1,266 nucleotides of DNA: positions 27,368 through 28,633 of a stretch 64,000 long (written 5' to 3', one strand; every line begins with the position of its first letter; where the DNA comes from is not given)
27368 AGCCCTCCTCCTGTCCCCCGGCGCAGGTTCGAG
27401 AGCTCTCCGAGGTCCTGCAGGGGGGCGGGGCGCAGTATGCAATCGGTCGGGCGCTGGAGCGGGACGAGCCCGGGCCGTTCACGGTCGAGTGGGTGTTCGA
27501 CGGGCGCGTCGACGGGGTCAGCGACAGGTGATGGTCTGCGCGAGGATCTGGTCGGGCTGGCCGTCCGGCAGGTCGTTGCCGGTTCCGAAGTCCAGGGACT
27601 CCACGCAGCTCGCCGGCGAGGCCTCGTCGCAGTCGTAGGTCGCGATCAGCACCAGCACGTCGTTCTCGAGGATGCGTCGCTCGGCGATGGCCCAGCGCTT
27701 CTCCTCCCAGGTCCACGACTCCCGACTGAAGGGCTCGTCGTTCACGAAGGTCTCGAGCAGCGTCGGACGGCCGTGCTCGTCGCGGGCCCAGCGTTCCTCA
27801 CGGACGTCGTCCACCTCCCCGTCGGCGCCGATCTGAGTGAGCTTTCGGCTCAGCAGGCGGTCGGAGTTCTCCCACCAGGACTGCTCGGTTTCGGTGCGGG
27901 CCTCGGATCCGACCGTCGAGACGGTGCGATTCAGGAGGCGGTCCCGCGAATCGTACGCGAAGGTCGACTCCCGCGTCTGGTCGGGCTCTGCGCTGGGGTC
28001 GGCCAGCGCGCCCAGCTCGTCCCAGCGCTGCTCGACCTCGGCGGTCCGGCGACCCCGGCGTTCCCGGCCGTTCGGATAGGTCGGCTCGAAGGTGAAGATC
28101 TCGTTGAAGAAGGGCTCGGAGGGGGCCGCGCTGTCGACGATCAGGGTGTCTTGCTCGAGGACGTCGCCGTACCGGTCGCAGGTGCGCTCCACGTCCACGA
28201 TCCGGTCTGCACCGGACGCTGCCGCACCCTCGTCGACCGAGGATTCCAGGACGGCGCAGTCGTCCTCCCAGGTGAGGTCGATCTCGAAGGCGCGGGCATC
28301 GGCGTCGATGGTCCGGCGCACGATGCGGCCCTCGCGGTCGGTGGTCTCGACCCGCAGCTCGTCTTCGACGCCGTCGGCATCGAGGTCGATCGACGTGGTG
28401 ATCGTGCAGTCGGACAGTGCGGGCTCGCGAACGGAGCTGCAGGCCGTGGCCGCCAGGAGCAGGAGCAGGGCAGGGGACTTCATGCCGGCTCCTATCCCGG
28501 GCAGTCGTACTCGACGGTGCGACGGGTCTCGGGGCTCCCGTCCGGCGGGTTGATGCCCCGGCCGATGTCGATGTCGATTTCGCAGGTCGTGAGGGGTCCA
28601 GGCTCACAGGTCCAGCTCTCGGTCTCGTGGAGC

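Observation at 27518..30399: Tandem triplication of a novel Cys-rich lipoprotein family, with two copies showing 5' decay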

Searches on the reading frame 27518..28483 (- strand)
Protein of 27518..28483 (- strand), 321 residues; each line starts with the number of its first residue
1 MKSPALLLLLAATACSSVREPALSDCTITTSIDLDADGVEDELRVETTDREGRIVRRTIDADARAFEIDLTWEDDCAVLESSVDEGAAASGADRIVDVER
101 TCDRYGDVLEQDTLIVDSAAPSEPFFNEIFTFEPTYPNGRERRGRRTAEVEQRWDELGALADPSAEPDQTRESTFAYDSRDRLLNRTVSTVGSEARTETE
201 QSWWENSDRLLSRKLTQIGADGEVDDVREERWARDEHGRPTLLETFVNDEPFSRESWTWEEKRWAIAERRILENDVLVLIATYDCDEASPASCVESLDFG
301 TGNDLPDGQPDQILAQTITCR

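Call 4: search_protein_families(library=pfam, proteins=[window:27518-28483:-], max_evalue=10)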
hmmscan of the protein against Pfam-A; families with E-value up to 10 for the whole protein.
window:27518-28483:- (321 aa): 1 family
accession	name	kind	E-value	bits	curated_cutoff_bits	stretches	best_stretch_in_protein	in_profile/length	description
PF05593.20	RHS_repeat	-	0.34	11.8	22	1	170-187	15-32/38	RHS Repeat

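Call 8: find_homologous_proteins(query=window:27518-28483:-, max_evalue=0.001)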
Query window:27518-28483:- (321 aa): 2 proteins with E <= 0.001 among 5212 candidates.
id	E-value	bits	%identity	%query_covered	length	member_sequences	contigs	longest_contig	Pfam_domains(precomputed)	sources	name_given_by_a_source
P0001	1.3e-207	706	100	100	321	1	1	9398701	-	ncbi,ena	-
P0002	4.2e-105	370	56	96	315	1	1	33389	-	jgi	jgi:hypothetical protein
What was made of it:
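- Only 2 hits in the 5.8-billion-cluster word search (call 8). The record is a 9.4-Mb single contig, which suggests a finished genome (call 8).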

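Call 12: find_encoding_contigs(protein=P0001, flank=3000, max_places=3)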
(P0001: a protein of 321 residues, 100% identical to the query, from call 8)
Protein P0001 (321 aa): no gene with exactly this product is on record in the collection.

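Call 13: find_encoding_contigs(protein=P0002, flank=10000, max_places=3)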
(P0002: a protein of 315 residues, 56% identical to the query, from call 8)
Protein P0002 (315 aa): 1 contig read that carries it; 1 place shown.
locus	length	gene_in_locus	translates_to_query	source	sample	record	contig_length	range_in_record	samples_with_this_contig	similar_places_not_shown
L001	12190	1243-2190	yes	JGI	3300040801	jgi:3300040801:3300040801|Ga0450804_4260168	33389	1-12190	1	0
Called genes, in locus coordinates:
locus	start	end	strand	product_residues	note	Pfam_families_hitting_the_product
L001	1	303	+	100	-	?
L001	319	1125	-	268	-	-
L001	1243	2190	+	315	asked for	-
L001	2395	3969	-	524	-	PF01839:FG-GAP (faint), PF13517:FG-GAP_3, PF07593:UnbV_ASPIC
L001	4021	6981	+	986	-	PF00069:Pkinase, PF07714:PK_Tyr_Ser-Thr, PF13191:AAA_16, PF13424:TPR_12 (faint), PF14559:TPR_19 (faint)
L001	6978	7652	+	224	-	-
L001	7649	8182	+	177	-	-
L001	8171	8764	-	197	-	PF13328:HD_4, PF01966:HD (weak)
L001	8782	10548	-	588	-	PF01336:tRNA_anti-codon, PF00152:tRNA-synt_2, PF02938:GAD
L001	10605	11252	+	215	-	PF22285:DUF6962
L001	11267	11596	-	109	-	-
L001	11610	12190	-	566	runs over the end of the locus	PF01030:Recep_L_domain (faint)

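Call 19: find_related_loci(query=A2, collection=genome_contigs, flank=10000)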
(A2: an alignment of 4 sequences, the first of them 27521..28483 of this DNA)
Query A2 (321 aa) in genome_contigs; peptide patterns used: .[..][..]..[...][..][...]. (x = any residue, [..] = any of these).
5 stretches matched a pattern, but none encodes a relative of the query by tblastn (E <= 1e-3).

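Call 21: predict_structure(alignment_id=A2)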
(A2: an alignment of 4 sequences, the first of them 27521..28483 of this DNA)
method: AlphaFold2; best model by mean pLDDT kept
length: 321 residues; sequences in the alignment: 4
mean_pLDDT: 80.4   pTM: 0.65
mean pLDDT of the five models: 80.4, 74.3, 71.8, 55.1, 52.1
residues with pLDDT >= 90: 96; 70-90: 166; 50-70: 35; < 50: 24
segments of 3 or more residues with pLDDT < 50: 1-21
pLDDT, mean of each block of 10 residues (from residue 1): 34 38 72 85 88 87 81 85 67 80 85 84 81 77 81 72 73 90 91 89 83 94 94 88 95 93 84 91 81 84 80 69 40
secondary structure, 60 per line:
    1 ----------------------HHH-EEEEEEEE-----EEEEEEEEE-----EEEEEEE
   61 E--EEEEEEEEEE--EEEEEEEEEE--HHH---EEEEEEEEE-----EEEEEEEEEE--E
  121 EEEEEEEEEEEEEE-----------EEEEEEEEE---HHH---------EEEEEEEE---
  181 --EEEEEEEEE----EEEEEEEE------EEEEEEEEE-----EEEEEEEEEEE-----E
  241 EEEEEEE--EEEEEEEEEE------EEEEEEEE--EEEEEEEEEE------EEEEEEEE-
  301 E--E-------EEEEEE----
elements in order: E27-34 E40-48 E54-61 E64-73 E76-85 E94-102 E108-117 E120-134 E146-154 E170-177 E183-191 E196-203 E210-218 E224-234 E240-247 E250-259 E266-273 E276-285 E292-299 E312-317

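Call 24: list_cluster_members(proteins=[window:27521-28483:-, window:28495-29418:-, window:29331-30350:-, window:30500-31297:+, window:25264-27528:+, window:31326-32738:-])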
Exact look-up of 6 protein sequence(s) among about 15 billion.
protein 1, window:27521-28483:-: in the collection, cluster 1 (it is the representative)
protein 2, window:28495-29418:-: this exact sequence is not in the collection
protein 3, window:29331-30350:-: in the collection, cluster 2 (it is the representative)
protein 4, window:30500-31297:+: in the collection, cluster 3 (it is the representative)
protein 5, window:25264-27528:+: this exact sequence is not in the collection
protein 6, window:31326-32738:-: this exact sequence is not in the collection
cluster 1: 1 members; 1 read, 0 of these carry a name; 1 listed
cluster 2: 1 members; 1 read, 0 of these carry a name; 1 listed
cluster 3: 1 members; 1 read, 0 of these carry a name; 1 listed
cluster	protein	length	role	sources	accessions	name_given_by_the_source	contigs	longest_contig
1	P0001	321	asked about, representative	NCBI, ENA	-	-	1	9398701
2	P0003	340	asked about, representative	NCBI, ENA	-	-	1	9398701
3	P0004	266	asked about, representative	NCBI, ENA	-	-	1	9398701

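Call 26: search_protein_representatives(alignment_id=A2)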
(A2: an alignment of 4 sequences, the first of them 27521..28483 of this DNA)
Query: 4 sequences, 290 profile positions. Proteins with E-value up to 0.001 (for the whole library): 23; up to 1e-10: 7; up to 1e-30: 3. The best 23 are listed.
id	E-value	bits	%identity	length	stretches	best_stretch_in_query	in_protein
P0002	9.0e-127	438.9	-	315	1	3-290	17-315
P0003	2.0e-108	378.7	-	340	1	2-290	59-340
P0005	2.5e-103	362.0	-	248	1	47-290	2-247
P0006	3.7e-17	79.2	-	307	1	5-290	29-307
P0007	1.3e-16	77.4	-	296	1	5-290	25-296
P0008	4.5e-12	62.5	-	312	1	6-290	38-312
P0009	6.5e-11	58.7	-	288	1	5-290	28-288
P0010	1.7e-08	50.7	-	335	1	8-290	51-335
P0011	1.3e-07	47.8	-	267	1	4-144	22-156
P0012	1.5e-07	47.7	-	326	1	3-290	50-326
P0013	1.7e-06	44.2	-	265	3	14-80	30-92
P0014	1.8e-06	44.1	-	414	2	132-232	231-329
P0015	2.5e-06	43.6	-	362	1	7-264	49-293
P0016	9.0e-06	41.8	-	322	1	201-289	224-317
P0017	1.4e-05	41.2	-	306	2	149-290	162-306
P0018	5.2e-05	39.3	-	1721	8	104-145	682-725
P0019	6.4e-05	39.0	-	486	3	150-229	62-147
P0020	1.3e-04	38.0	-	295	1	7-236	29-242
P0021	2.1e-04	37.3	-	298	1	5-289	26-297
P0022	4.6e-04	36.2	-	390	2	149-229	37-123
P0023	4.9e-04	36.1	-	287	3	126-216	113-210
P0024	5.1e-04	36.1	-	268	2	6-108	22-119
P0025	5.8e-04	35.9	-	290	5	48-99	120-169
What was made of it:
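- Rarity: 23 hits at E<=1e-3 and 7 at E<=1e-10 among 1.84 billion representatives (call 26).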

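Call 31: search_protein_families(library=pfam, alignment_id=A3, max_evalue=1)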
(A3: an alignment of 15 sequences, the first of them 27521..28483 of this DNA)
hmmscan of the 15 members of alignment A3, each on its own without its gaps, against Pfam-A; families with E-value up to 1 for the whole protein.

A. member 1, window:27521-28483:- (321 aa): 1 family
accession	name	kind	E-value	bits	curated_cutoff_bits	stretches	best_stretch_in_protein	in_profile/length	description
PF05593.20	RHS_repeat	-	0.34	11.8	22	0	170-187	15-32/38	RHS Repeat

B. families by the number of members that match (of 15 scanned): 9 families
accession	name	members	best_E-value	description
PF05593.20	RHS_repeat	7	0.00092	RHS Repeat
PF13860.13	FlgD_ig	1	0.00042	FlgD Ig-like domain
PF15283.12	DUF4595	1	0.023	Domain of unknown function (DUF4595) with porin-like fold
PF00379.29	Chitin_bind_4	1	0.082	Insect cuticle protein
PF14658.12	EF-hand_9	1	0.11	EF-hand domain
PF19077.6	Big_13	1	0.12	Bacterial Ig-like domain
PF16378.10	DUF4988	1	0.12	Domain of unknown function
PF06458.18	MucBP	1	0.42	MucBP domain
PF03990.20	DUF348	1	0.83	G5-linked-Ubiquitin-like domain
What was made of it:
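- On DUF4595 (PF15283), porin-like fold domain: One of 15 members at E 0.023, and none of the window copies (call 31).
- One of 15 members gives a DUF4595 hit at E 0.023 (call 31).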

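Call 32: search_solved_structures(query=A3, max_evalue=10, show_alignments=2)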
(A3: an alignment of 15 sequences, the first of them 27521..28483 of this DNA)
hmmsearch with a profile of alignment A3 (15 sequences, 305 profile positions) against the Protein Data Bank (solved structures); distinct sequences matched with E-value up to 10: 10.
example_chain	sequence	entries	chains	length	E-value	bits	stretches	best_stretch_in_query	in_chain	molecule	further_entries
8h8a_A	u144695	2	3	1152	0.059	16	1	40-187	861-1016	Putative Rhs-family protein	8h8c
8h8b_A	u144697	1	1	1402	0.17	14.5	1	40-187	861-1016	Putative Rhs-family protein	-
5e9u_B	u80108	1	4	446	0.2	14.2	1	160-228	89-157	Glycosyltransferase-stabilizing protein Gtf2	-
5e9t_B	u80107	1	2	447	0.2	14.2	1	160-228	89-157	Glycosyltransferase-stabilizing protein Gtf2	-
26la_U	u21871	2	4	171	1.2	11.7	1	116-164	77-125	Structural protein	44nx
8cp6_B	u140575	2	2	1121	3.6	10.1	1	35-72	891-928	Toxin protein Tse5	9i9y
9ifo_A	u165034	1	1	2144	5.1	9.6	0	42-177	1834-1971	Teneurin-Like Protein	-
7bam_A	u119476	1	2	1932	5.7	9.5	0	165-199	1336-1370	Teneurin-4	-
7ban_A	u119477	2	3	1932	5.7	9.5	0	165-199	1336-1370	Teneurin-4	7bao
9pt5_A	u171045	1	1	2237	8.6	8.9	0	42-177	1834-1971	Teneurin-like protein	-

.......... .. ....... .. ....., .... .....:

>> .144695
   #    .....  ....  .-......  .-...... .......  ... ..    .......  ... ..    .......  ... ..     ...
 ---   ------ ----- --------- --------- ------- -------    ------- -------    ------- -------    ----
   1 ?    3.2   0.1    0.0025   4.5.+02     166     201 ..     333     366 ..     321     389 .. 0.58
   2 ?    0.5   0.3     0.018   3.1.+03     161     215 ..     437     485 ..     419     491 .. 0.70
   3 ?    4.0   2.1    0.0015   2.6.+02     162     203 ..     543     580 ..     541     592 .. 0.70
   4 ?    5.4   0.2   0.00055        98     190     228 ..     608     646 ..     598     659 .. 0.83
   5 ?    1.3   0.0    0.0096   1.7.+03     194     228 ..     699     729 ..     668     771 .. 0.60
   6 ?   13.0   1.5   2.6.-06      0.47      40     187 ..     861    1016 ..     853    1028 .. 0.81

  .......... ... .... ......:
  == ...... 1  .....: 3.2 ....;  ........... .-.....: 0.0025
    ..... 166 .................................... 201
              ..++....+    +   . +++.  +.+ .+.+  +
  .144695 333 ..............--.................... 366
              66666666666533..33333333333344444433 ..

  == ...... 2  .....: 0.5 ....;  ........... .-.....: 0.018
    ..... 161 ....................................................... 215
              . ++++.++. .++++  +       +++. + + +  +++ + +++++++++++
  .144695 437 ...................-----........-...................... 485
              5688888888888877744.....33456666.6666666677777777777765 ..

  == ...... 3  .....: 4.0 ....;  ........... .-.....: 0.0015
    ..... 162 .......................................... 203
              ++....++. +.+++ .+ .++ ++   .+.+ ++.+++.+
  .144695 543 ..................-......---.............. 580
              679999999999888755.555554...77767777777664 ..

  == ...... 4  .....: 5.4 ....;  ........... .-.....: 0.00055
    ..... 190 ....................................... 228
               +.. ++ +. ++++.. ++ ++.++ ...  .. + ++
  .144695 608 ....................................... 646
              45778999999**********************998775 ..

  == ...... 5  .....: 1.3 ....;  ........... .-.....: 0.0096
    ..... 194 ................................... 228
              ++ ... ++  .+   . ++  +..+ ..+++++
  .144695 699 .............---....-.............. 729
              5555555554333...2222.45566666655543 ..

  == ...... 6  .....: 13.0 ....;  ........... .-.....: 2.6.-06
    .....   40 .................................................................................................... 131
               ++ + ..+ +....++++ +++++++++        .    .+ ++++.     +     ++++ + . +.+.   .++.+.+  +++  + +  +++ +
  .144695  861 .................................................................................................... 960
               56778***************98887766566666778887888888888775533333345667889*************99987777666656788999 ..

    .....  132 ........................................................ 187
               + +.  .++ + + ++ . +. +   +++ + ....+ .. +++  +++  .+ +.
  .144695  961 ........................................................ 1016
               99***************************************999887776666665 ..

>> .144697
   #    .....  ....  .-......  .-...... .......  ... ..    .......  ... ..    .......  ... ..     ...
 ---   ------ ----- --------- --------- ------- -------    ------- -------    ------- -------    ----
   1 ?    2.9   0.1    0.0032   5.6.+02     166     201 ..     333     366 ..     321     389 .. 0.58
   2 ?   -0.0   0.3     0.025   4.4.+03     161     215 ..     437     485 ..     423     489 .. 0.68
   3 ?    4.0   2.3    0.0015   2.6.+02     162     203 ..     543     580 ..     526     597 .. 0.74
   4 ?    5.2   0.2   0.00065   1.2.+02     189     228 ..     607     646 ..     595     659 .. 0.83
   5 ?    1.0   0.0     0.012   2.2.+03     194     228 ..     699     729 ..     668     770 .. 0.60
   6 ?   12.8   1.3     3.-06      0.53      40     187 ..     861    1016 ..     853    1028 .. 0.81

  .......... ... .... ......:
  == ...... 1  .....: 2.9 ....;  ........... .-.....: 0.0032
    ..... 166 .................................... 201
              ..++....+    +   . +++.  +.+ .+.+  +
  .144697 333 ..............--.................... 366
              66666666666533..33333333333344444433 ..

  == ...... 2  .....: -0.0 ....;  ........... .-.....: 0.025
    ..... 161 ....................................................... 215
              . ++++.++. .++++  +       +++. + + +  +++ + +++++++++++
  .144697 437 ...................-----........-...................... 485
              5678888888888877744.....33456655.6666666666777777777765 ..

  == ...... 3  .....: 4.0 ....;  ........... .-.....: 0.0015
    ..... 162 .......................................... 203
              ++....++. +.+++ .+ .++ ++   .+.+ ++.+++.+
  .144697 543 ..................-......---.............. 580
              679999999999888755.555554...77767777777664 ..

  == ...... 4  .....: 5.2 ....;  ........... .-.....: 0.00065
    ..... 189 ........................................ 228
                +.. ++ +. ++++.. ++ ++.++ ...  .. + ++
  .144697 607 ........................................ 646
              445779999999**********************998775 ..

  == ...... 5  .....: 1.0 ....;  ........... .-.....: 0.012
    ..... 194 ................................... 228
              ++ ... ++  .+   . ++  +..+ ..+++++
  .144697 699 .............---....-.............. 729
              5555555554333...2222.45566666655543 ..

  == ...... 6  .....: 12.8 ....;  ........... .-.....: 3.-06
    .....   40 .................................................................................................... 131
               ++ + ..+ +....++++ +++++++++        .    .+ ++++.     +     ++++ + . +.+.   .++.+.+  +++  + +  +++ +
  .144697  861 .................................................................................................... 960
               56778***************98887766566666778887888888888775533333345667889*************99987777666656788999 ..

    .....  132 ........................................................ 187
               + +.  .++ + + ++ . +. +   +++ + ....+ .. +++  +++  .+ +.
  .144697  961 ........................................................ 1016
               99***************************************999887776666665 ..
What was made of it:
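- Closest known: Bacteroidota 'porin-like' soluble lipoproteins. Different: Sequence relationship is absent apart from one member at E 0.023 (call 31), and the PDB profile search gives no hit to them (call 32).
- The best PDB profile hit is an Rhs-family protein, E 0.059 (call 32).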

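Call 37: find_encoding_contigs(protein=P0006, flank=6000, max_places=3)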
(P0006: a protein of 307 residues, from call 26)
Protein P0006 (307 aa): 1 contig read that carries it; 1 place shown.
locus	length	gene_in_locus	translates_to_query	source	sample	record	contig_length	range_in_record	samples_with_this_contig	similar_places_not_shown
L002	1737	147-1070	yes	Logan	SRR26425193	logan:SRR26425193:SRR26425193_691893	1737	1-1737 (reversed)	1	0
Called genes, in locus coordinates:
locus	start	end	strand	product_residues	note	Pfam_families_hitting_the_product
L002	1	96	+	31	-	?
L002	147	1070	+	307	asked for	-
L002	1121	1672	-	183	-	-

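Call 38: find_encoding_contigs(protein=P0007, flank=6000, max_places=3)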
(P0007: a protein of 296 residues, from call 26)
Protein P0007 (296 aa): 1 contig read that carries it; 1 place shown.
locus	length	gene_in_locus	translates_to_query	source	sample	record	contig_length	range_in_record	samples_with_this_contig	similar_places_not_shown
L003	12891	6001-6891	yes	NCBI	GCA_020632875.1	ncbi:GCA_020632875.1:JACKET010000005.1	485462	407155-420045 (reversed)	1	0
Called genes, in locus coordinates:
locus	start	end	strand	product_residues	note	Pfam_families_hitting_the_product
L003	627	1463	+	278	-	PF00248:Aldo_ket_red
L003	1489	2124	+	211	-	-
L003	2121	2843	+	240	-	PF05721:PhyH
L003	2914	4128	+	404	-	PF00512:HisKA, PF13581:HATPase_c_2 (weak), PF02518:HATPase_c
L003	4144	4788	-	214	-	PF18306:LDcluster4, PF03641:Lysine_decarbox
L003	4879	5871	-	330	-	-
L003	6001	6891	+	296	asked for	-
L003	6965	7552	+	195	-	PF04525:LOR (faint)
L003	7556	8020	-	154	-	PF04073:tRNA_edit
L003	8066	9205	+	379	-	PF22020:RlmL_1st, PF02926:THUMP, PF01170:UPF0020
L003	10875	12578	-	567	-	PF00654:Voltage_CLC, PF00571:CBS (faint)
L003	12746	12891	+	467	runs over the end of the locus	PF02874:ATP-synt_ab_N, PF00006:ATP-synt_ab, PF22919:ATP-synt_VA_C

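Call 39: find_encoding_contigs(protein=P0009, flank=6000, max_places=3)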
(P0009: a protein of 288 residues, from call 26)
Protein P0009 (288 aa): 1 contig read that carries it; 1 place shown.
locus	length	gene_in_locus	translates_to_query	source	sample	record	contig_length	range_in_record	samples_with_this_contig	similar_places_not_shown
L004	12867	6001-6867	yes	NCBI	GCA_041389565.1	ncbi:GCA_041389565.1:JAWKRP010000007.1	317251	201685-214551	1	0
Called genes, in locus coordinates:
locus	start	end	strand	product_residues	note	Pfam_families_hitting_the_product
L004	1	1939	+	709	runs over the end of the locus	PF01926:MMR_HSR1, PF02421:FeoB_N, PF07670:Gate, PF07664:FeoB_C, PF07670:Gate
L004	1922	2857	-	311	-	-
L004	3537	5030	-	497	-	-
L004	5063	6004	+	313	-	-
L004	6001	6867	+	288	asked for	-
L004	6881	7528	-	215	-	-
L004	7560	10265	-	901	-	PF00330:Aconitase, PF00694:Aconitase_C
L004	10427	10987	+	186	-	-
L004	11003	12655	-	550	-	PF01425:Amidase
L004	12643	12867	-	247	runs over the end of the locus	PF12823:DUF3817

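Call 54: search_protein_families(library=ncbifam, alignment_id=A3, max_evalue=1)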
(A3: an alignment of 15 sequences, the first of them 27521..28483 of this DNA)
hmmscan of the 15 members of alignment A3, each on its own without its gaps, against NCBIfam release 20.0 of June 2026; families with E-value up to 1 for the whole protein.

A. member 1, window:27521-28483:- (321 aa): 0 families

B. families by the number of members that match (of 15 scanned): 5 families
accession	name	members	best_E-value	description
TIGR01643.1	YD_repeat_2x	6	0.00024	YD repeat-containing protein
NF040674.1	CPBP_fam_MrtP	1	0.1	myxosortase MrtP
NF005051.0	PRK06461.1-5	1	0.11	single-stranded DNA-binding protein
NF047595.1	IS66_ISRel24_TnpA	1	0.14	IS66-like element accessory protein TnpA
NF006844.0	PRK09357.2-5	1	0.25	dihydroorotase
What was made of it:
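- On YD / RHS-repeat proteins (PF05593, TIGR01643): Across the family, 7 of 15 members give sub-threshold RHS_repeat hits (best E 9.2e-4) and 6 of 15 give YD_repeat_2x hits (best E 2.4e-4) (calls 31, 54).
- On Rhs polymorphic toxins (T6SS / Tc type): No Pfam or NCBIfam toxin or core domain was found (calls 4, 31, 54).
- RHS_repeat and TIGR01643 sub-threshold hits occur in 6-7 of 15 members (calls 31, 54).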
